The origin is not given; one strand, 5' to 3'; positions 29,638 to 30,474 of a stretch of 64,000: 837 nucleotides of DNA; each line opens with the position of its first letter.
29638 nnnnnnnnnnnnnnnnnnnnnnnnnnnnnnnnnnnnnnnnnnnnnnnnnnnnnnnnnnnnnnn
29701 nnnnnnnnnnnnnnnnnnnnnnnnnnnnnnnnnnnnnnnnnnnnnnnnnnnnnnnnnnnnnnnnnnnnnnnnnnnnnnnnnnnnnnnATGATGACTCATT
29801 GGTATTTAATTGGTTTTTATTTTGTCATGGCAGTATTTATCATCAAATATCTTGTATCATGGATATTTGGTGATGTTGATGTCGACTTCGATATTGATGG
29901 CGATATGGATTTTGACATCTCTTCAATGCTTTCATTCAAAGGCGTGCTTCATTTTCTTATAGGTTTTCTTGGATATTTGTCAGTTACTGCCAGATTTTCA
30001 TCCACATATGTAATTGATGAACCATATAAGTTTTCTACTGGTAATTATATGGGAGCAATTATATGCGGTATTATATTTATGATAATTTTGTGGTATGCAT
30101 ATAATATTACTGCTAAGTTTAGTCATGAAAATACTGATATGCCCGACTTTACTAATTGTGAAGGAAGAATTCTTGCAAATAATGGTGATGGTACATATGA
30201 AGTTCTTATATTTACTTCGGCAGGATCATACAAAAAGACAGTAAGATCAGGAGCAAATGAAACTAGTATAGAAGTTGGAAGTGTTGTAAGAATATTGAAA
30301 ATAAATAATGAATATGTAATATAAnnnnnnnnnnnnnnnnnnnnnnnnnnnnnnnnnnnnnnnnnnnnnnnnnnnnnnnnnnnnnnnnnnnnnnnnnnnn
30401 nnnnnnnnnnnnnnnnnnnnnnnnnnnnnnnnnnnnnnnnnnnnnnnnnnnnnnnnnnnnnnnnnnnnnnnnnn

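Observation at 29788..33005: Flotillin (SPFH/YqiK-like) gene with an upstream NfeD-like partner in a phage genome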

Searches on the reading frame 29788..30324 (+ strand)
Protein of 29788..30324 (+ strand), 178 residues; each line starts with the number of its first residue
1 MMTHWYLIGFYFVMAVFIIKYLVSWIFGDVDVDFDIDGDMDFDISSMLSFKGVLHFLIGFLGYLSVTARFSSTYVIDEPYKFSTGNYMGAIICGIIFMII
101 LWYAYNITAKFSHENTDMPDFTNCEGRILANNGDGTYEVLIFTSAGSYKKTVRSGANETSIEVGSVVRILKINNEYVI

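Call 3: search_protein_families(library=pfam, proteins=[window:29788-30324:+], max_evalue=0.1)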
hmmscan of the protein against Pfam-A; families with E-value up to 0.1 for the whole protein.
window:29788-30324:+ (178 aa): 0 families

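Call 4: search_protein_families(library=phrogs, proteins=[window:29788-30324:+], max_evalue=0.01)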
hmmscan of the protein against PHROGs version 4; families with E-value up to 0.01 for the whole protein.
window:29788-30324:+ (178 aa): 0 families

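Call 6: search_protein_families(library=ncbifam, proteins=[window:29788-30324:+], max_evalue=0.1)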
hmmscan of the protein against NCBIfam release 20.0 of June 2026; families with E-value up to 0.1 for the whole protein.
window:29788-30324:+ (178 aa): 0 families

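Call 7: search_protein_families(library=padloc, proteins=[window:29788-30324:+], max_evalue=0.1)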
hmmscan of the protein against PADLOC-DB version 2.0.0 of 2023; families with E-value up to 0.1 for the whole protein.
window:29788-30324:+ (178 aa): 0 families

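Call 9: search_dna_similar(query=window:29788-30324:+, collection=phages, mode=protein, max_rows=30, max_evalue=1)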
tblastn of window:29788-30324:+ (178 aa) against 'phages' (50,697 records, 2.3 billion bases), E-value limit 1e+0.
No match.

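Call 19: find_homologous_proteins(query=window:29788-30324:+, max_evalue=0.001)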
Query window:29788-30324:+ (178 aa): 19 proteins with E <= 0.001 among 48 candidates.
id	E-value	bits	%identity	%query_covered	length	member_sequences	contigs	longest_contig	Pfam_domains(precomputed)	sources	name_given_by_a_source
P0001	2.5e-108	378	96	100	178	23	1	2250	-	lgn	-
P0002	7.7e-73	262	68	99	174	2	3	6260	-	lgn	-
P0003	8.4e-50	187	51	98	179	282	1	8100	-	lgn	-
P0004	2.0e-45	173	49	98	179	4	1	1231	-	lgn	-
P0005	1.9e-44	169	48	98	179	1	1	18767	-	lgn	-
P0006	9.1e-44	167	51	98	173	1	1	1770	-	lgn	-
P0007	1.0e-42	164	48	98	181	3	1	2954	-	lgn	-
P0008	3.5e-38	149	44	97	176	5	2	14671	-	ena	-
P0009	4.7e-38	149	44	97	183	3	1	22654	-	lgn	-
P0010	1.0e-37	148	46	93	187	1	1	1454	-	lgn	-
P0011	4.4e-37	145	46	94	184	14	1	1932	-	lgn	-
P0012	5.8e-37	145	45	93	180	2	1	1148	-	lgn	-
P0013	1.7e-35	140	46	88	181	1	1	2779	-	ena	-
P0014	7.1e-35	138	44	93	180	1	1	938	-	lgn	-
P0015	2.0e-34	137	45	93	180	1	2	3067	-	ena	-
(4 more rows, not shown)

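Call 23: search_solved_structures(query=A1, max_evalue=10, show_alignments=2)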
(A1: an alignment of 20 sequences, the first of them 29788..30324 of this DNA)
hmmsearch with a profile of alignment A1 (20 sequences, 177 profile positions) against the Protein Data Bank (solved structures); distinct sequences matched with E-value up to 10: 3.
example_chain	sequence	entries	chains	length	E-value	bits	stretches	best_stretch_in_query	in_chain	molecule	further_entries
7da5_A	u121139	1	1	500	0.26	14.2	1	72-127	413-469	Monocarboxylate transporter 1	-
6lyy_A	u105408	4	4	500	0.27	14.2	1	72-127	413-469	Monocarboxylate transporter 1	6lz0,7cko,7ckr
7yr5_A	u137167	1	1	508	0.28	14.1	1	72-127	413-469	Monocarboxylate transporter 1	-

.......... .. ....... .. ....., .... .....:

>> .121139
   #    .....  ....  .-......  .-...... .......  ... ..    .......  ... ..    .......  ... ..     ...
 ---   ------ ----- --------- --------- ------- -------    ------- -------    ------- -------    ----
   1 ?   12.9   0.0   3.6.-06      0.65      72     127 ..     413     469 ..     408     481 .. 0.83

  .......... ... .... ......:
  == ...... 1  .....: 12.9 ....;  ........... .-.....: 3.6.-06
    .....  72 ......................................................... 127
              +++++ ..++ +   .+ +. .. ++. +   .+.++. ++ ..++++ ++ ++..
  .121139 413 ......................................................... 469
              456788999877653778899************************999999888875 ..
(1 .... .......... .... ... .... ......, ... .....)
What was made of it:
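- Tried and rejected: The first PDB profile search, with 20 close sequences, gave only a spurious transporter match (call 23).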

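Call 27: find_encoding_contigs(protein=P0009, flank=8000, max_places=3)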
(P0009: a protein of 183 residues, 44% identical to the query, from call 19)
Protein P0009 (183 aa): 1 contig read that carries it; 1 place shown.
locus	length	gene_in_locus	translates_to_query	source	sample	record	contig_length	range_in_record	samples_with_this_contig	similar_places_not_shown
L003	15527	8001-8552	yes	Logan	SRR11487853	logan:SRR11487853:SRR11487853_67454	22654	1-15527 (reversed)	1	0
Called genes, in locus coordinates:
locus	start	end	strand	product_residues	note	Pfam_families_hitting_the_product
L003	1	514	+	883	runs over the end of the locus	-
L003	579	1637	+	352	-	PF21448:DNMK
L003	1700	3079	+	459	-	PF18013:Phage_lysozyme2 (weak)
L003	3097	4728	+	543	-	-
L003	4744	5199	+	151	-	-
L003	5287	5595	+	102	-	-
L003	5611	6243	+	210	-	-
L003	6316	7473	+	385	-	PF13439:Glyco_transf_4 (faint), PF13692:Glyco_trans_1_4 (weak)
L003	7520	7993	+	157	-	-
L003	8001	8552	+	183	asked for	-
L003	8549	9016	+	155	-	-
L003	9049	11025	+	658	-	PF01145:Band_7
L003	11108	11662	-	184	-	-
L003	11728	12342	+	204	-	-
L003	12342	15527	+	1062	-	?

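Call 28: find_encoding_contigs(protein=P0005, flank=8000, max_places=3)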
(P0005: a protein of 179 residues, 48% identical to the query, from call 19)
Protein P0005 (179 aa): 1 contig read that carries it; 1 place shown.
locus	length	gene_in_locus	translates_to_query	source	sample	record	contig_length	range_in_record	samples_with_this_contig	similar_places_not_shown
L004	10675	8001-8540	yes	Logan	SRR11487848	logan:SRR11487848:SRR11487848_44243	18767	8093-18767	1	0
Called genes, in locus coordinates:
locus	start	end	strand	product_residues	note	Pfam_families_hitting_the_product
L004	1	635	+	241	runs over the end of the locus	-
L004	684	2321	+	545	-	-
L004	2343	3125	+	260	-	-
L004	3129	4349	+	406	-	-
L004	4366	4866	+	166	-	-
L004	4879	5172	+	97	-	-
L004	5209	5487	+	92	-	-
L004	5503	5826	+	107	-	-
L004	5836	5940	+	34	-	-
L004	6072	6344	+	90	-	-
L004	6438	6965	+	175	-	-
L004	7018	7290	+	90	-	-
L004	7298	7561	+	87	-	-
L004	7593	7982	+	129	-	-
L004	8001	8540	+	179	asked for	-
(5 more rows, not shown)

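Call 29: find_encoding_contigs(protein=P0008, flank=8000, max_places=3)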
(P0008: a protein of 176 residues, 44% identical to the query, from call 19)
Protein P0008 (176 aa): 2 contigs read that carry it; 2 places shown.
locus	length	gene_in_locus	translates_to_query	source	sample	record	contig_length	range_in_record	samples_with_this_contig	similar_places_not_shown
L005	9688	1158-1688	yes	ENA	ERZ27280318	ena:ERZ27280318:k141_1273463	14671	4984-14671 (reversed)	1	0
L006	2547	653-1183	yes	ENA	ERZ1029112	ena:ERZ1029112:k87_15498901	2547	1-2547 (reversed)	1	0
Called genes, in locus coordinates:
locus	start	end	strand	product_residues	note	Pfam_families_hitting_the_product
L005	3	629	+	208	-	?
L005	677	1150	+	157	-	-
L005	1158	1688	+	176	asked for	-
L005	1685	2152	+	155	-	-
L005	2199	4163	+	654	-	PF01145:Band_7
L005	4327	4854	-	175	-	-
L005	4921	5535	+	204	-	-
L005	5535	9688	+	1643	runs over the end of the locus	-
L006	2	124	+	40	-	?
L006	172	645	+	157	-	-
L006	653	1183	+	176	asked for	-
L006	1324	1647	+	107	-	-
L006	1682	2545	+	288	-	?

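Call 34: search_protein_representatives(alignment_id=A2)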
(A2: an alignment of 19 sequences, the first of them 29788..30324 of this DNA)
Query: 19 sequences, 179 profile positions. Proteins with E-value up to 0.001 (for the whole library): 254; up to 1e-10: 124; up to 1e-30: 21. The best 150 are listed.
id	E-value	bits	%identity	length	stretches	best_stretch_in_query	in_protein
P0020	1.5e-66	239.8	-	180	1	1-177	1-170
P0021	1.7e-64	233.2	-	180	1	1-177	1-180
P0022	8.8e-55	201.5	-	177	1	1-172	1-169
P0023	9.9e-55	201.3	-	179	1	1-176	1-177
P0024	4.6e-54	199.2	-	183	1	1-176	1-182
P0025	1.6e-51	190.9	-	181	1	1-177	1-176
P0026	2.7e-47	177.1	-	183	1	2-169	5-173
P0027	2.7e-46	173.9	-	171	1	1-177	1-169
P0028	4.9e-44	166.5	-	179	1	1-146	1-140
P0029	1.7e-40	155.0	-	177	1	2-177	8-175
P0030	2.1e-40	154.7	-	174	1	1-177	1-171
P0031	2.4e-40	154.5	-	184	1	1-164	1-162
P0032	1.6e-39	151.8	-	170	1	1-116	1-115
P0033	6.4e-38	146.6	-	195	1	1-177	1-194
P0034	1.4e-34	135.7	-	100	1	1-105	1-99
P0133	6.6e-12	61.8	-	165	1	4-177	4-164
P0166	9.2e-09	51.6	-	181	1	10-177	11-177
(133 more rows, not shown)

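Call 36: predict_structure(alignment_id=A2)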
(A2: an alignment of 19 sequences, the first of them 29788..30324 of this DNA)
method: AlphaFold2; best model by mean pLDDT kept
length: 178 residues; sequences in the alignment: 19
mean_pLDDT: 75.9   pTM: 0.51
mean pLDDT of the five models: 75.9, 72.8, 72.0, 71.5, 71.0
residues with pLDDT >= 90: 26; 70-90: 102; 50-70: 30; < 50: 20
segments of 3 or more residues with pLDDT < 50: 30-44, 113-117
pLDDT, mean of each block of 10 residues (from residue 1): 78 83 64 42 54 87 90 77 91 90 70 53 85 85 78 73 85 81
secondary structure, 60 per line:
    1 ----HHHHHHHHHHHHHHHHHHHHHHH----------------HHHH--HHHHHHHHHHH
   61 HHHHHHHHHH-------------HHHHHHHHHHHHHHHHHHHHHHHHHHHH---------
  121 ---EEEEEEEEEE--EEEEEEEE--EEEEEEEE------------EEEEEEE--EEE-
elements in order: H5-27 H44-47 H50-70 H84-111 E124-133 E136-143 E146-153 E166-172 E175-177
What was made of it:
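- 29788..30324 (+): NfeD2/YuaF-like flotillin partner, 178 aa. Three membrane helices, a conserved poly-Asp loop and a C-terminal OB-like barrel. AF2 model, mean pLDDT 76 (call 36).
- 29869..29916 (+): Acidic loop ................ (residues 28-43) between helix 1 and helix 2. The AF2 model has pLDDT below 50 here (call 36).
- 30157..30318 (+): C-terminal five-strand OB-like domain of the NfeD-like protein (residues 124-177). Strands at 124-133, 136-143, 146-153, 166-172 and 175-177 (call 36).
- On Short NfeD (NfeD2 / YuaF type): Helices at 5-27, 50-70 and 84-111; linker at 112-123; five strands at 124-177; mean pLDDT 76 (call 36).
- Checked: It shows helices at 5-27, 50-70 and 84-111, then five strands at 124-177 (call 36).
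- Three helices plus an OB barrel (call 36). The partner is a short NfeD with no protease domain (call 36).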

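Call 39: search_protein_families(library=pfam, alignment_id=A3, max_evalue=0.01)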
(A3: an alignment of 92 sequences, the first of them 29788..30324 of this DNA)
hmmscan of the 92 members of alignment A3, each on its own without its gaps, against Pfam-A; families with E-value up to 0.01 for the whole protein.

A. member 1, window:29788-30324:+ (178 aa): 0 families

B. families by the number of members that match (of 92 scanned): 12 families
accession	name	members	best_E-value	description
PF01757.29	Acyl_transf_3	1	0.00013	Acyltransferase domain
PF17410.7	Stevor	1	0.00019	Subtelomeric Variable Open Reading frame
PF05279.16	Asp-B-Hydro_N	1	0.00091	Aspartyl beta-hydroxylase N-terminal region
PF11337.13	DUF3139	1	0.0013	Protein of unknown function (DUF3139)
PF18943.6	DUF5690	1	0.0044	Family of unknown function (DUF5690)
PF09835.14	DUF2062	1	0.0055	Uncharacterized protein conserved in bacteria (DUF2062)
PF00528.27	BPD_transp_1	1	0.0061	Binding-protein-dependent transport system inner membrane component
PF17310.7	DUF5357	1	0.0061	Family of unknown function (DUF5357)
PF01957.25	NfeD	1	0.0083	NfeD-like C-terminal, partner-binding domain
PF13520.12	AA_permease_2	1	0.0086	Amino acid permease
PF07907.16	YibE_F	1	0.0093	YibE/F-like protein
PF07857.17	TMEM144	1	0.0099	Transmembrane family, TMEM144 of transporters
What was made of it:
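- On Short NfeD (NfeD2 / YuaF type): Only 1 of 92 family members hits, at E 0.008 (call 39).
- On YqiJ / DUF1449: No DUF1449 Pfam hit among 92 members (call 39).
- Only 1 of 92 family members touches Pfam NfeD, and at E 0.008 (call 39).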

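Call 40: search_solved_structures(query=A3, max_evalue=10, show_alignments=2)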
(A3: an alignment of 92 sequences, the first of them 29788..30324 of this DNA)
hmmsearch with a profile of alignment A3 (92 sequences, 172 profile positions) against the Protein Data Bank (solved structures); distinct sequences matched with E-value up to 10: 9.
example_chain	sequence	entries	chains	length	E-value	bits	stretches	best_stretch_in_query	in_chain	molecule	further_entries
2k14_A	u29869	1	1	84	0.022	17.7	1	105-170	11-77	YuaF protein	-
2n2a_A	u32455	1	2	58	0.065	16.2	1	74-111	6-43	Receptor tyrosine-protein kinase erbB-2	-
2jwa_A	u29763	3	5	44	0.13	15.2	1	73-106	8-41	Receptor tyrosine-protein kinase erbB-2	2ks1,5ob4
1iij_A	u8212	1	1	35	0.19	14.6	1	73-101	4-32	ERBB-2 RECEPTOR PROTEIN-TYROSINE KINASE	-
5a2f_A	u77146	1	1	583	0.68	12.9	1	77-118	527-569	CD166 ANTIGEN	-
7t6t_R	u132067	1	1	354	1.2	12.1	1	46-69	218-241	fMet-Leu-Phe receptor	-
9kft_R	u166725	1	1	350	1.5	11.7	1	46-69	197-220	fMet-Leu-Phe receptor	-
7wvu_R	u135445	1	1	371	2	11.4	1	46-69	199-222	fMet-Leu-Phe receptor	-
7euo_R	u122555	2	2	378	2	11.3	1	46-69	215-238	fMet-Leu-Phe receptor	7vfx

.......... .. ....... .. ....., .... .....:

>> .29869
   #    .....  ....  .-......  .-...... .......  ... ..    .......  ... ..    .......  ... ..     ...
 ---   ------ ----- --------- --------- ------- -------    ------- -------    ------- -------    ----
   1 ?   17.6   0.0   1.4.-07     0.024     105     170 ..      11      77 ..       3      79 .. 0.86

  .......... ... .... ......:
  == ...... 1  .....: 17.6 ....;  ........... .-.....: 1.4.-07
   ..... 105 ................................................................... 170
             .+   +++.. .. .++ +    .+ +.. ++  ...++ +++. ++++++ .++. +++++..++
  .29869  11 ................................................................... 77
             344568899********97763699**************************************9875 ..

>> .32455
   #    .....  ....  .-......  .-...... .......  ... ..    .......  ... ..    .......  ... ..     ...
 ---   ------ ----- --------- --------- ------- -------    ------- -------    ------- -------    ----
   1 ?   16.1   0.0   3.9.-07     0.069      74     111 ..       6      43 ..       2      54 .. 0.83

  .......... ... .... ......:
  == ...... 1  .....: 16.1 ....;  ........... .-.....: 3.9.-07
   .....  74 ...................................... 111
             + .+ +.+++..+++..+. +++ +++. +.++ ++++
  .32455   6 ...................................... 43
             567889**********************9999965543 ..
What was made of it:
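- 29788..30324 (+): A 92-member family profile gives YuaF 2k14 as best PDB sequence hit, E 0.022 (call 40).
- On Short NfeD (NfeD2 / YuaF type): The family profile gives YuaF 2k14 as best PDB hit, but at E 0.022 (call 40).
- Closest known: Bacillus subtilis yuaF-yuaG. Same: YuaF is the best PDB sequence match of the partner family (call 40).
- The YuaF match is marginal, E 0.022 (call 40).
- Tried and rejected: The broader 92-member profile was needed (call 40).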

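Call 79: find_encoding_contigs(protein=P0133, flank=6000, max_places=3)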
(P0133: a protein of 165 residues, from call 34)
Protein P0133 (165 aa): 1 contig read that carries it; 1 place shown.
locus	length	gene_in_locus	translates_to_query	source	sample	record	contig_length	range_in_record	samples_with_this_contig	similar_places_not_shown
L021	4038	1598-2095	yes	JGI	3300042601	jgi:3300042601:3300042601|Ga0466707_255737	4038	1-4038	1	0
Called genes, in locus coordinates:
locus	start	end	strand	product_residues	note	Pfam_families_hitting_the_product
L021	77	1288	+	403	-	PF18174:HU-CCDC81_bac_1, PF18175:HU-CCDC81_bac_2, PF05036:SPOR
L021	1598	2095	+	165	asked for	-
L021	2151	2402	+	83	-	-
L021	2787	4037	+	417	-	?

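Call 80: find_encoding_contigs(protein=P0166, flank=6000, max_places=3)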
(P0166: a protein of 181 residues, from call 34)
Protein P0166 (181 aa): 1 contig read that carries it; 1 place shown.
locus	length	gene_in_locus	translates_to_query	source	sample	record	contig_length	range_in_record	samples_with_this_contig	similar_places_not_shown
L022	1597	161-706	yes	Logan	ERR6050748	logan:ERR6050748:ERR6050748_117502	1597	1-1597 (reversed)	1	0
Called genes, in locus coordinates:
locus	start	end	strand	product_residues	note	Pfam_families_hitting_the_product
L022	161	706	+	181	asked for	-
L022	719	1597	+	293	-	?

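Call 81: search_protein_families(library=pfam, proteins=[L021:2787-4037:+, L022:719-1597:+, L021:2151-2402:+, L021:1598-2095:+, L022:161-706:+], max_evalue=0.01)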
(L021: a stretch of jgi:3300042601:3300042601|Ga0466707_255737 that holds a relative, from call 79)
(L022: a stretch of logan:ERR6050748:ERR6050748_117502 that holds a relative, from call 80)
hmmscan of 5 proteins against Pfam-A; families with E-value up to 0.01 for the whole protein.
L021:2787-4037:+ (417 aa): 1 family
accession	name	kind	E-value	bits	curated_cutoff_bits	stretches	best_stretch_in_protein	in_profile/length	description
PF01145.31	Band_7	-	1.7e-23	84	23.6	1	35-217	4-175/176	SPFH domain / Band 7 family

L022:719-1597:+ (293 aa): 2 families
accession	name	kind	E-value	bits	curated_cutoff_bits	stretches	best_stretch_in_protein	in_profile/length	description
PF01145.31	Band_7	-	5.1e-28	98.7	23.6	1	34-217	4-176/176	SPFH domain / Band 7 family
PF13421.11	Band_7_1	-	0.0099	16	24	0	122-187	127-194/211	SPFH domain-Band 7 family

L021:2151-2402:+ (83 aa): 0 families

L021:1598-2095:+ (165 aa): 0 families

L022:161-706:+ (181 aa): 0 families
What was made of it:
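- On Short NfeD (NfeD2 / YuaF type): Distant family members in L021 and L022 also precede Band_7 genes (calls 79-81).
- Distant family members also precede Band_7 genes (calls 79-81).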

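Call 88: fold_search(model_id=the predicted structure, library=viral)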
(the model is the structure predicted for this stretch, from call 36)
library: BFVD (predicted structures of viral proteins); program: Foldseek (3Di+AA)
matches with E <= 10: 799; with E <= 0.001: 2
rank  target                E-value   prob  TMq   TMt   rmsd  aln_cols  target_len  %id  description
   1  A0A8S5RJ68            1.6e-11  1.00  0.43  0.44  10.2       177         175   28  NfeD-like C-terminal domain-containing protein [virus sp. ctML55]
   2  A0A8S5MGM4            2.6e-05  1.00  0.34  0.64   8.8        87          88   26  Uncharacterized protein [Podoviridae sp. ct1h53]
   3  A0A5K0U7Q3            9.6e-03  1.00  0.28  0.31  10.0        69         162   14  Uncharacterized protein [Yasminevirus sp. GU-2018]
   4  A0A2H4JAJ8            2.4e-02  1.00  0.27  0.54   6.6        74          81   18  Uncharacterized protein [uncultured Caudovirales phage]
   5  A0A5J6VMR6            2.5e-02  1.00  0.26  0.31  10.4        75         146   17  S1-like domain-containing protein [Megaviridae environmental sample]
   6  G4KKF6                4.4e-02  0.51  0.26  0.32  14.2       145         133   13  (no name in the UniProt tables at hand)
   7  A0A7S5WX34            5.6e-02  0.99  0.27  0.54   6.9        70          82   16  Uncharacterized protein [Arthrobacter phage Jinkies]
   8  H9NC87                5.6e-02  0.38  0.24  0.25  10.4       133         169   11  (no name in the UniProt tables at hand)
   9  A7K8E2                6.3e-02  0.96  0.23  0.09  10.4        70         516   20  Uncharacterized protein Z182R [Chlorovirus heliozoae]
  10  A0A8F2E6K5            6.3e-02  0.21  0.21  0.04  17.9       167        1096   17  DNA-directed DNA polymerase [Streptomyces phage TunaTartare]
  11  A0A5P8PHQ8            6.3e-02  0.14  0.12  0.08  16.1       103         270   14  Endolysin [Bacillus phage 000TH010]
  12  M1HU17                7.5e-02  0.97  0.24  0.08   7.6        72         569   15  (no name in the UniProt tables at hand)
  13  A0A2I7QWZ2            7.5e-02  0.16  0.15  0.18  16.4        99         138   17  (no name in the UniProt tables at hand)
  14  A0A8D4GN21            1.1e-01  0.28  0.22  0.24  14.2       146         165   14  (no name in the UniProt tables at hand)
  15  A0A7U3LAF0            1.1e-01  0.06  0.11  0.10  18.9       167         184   13  Vp4 (Fragment) [Banna virus]
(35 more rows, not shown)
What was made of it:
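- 29788..30324 (+): BFVD top hit is 'NfeD-like C-terminal domain-containing protein', E 1.6e-11 (call 88).
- On Short NfeD (NfeD2 / YuaF type): The BFVD full-length homologue named NfeD-like has E 1.6e-11 (call 88).
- A viral homologue is named NfeD-like in UniProt (call 88).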

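Call 89: fold_search(model_id=the predicted structure, library=pdb)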
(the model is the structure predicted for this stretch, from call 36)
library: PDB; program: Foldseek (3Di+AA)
matches with E <= 10: 620; with E <= 0.001: 0
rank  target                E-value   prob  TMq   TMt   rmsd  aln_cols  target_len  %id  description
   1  5xgu_B                2.4e-02  0.54  0.21  0.08  12.0       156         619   12  Escherichia coli. RNase R (released 2017-10-18)
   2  5xgu_A                3.1e-02  0.47  0.21  0.08  11.7       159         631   12  Escherichia coli. RNase R (released 2017-10-18)
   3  7nhk_r                3.7e-02  0.99  0.25  0.50   6.9        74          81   18  LsaA, an antibiotic resistance ABCF, in complex with 70S ribosome from Enterococcus faecalis (released 2021-05-05)
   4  8s8d_i                6.7e-02  0.99  0.24  0.38  12.0        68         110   12  Structure of a yeast 48S-AUC preinitiation complex in closed conformation (model py48S-AUC-2) (released 2024-09-11)
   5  6zce_i                7.6e-02  0.97  0.24  0.42  10.4        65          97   11  Structure of a yeast ABCE1-bound 43S pre-initiation complex (released 2020-10-07)
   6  6zxg_j                8.1e-02  0.96  0.26  0.38  12.7        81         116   16  Cryo-EM structure of a late human pre-40S ribosomal subunit - State H1 (released 2020-12-02)
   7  6zp4_G                8.6e-02  0.99  0.26  0.50   9.5        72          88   12  SARS-CoV-2 Nsp1 bound to a human 43S preinitiation ribosome complex - state 2 (released 2020-07-29)
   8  8fmw_Q                8.6e-02  0.98  0.25  0.49   5.9        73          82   15  The structure of a hibernating ribosome in the Lyme disease pathogen (released 2023-11-08)
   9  9kn5_1A               9.7e-02  0.98  0.25  0.43  10.3        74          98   14  Structure of the human 40S ribosome complexed with HCV IRES, eIF1A and eIF3 (released 2025-12-03)
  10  1k0r_A                9.7e-02  0.38  0.26  0.16  15.6       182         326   13  Crystal Structure of Mycobacterium tuberculosis NusA (released 2001-12-21)
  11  8pj1_q                1.2e-01  0.99  0.25  0.46   9.9        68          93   12  Structure of human 48S translation initiation complex in open codon scanning state (48S-1) (released 2024-08-14)
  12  6d6q_I                1.2e-01  0.85  0.23  0.23   5.6        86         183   15  Human nuclear exosome-MTR4 RNA complex - overall reconstruction (released 2018-06-20)
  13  1t9h                  1.2e-01  0.99  0.28  0.18   3.9        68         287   20  The crystal structure of YloQ, a circularly permuted GTPase. (released 2004-11-02)
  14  8rw1_i                1.2e-01  0.98  0.25  0.44   9.0        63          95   11  Structure of a yeast 48S-AUC preinitiation complex in closed conformation (released 2024-09-11)
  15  6f3h_B                1.2e-01  0.51  0.25  0.07  10.7       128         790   12  Crystal structure of Dss1 exoribonuclease active site mutant D477N from Candida glabrata (released 2018-01-17)
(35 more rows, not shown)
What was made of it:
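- Foldseek against PDB gives nothing significant (call 89).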
